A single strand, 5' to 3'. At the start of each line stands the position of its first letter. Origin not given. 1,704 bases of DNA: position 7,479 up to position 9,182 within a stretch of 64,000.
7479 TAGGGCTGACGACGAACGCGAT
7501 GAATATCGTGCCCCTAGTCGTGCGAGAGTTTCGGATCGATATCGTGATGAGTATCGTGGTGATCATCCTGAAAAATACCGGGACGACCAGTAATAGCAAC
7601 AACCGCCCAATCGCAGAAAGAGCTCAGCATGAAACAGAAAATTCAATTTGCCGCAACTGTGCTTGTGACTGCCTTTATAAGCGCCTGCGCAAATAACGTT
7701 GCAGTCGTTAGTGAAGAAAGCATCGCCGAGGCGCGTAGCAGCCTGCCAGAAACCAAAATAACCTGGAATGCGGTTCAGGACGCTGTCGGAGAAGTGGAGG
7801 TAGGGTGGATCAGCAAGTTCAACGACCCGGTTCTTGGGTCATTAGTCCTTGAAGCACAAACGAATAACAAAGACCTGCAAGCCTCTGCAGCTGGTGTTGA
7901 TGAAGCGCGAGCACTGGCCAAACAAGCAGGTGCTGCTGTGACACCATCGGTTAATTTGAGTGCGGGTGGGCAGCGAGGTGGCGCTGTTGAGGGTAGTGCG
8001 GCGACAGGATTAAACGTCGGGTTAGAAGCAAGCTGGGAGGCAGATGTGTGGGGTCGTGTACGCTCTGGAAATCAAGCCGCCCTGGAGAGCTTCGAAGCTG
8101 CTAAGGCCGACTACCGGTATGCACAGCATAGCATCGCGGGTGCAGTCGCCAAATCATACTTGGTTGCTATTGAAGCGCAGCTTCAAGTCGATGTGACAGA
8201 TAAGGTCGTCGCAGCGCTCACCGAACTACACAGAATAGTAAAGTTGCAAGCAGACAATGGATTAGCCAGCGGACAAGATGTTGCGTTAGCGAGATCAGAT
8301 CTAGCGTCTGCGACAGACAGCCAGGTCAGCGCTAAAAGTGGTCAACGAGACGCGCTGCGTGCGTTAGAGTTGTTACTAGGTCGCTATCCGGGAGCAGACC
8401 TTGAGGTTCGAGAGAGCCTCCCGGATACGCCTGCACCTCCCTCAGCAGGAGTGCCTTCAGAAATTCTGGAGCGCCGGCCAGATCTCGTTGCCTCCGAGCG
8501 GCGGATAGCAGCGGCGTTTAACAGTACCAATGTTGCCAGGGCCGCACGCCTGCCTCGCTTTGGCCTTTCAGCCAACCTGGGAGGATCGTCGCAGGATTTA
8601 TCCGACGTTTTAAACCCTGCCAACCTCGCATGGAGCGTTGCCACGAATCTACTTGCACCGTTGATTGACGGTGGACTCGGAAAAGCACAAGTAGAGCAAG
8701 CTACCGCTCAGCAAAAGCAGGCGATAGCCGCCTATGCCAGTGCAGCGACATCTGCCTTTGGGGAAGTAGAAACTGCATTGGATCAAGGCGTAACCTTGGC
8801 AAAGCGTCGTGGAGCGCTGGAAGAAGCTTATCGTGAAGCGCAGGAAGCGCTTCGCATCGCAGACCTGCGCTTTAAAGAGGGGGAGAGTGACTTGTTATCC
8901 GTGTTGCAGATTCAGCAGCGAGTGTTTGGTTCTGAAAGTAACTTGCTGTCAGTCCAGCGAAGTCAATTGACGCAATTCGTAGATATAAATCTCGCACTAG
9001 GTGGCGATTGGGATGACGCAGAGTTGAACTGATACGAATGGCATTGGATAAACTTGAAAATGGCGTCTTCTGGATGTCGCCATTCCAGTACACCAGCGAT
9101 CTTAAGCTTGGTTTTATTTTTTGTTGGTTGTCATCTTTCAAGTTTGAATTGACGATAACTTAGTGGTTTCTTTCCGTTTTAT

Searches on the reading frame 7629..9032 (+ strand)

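Call 29: search_protein_families(library=pfam, proteins=[window:7629-9032:+], max_evalue=0.0001)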
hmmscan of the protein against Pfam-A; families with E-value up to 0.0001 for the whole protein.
window:7629-9032:+ (467 aa): 1 family
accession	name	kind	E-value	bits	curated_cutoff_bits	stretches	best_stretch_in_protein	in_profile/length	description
PF02321.23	OEP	-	7e-40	137.3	22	2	277-445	6-174/187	Outer membrane efflux protein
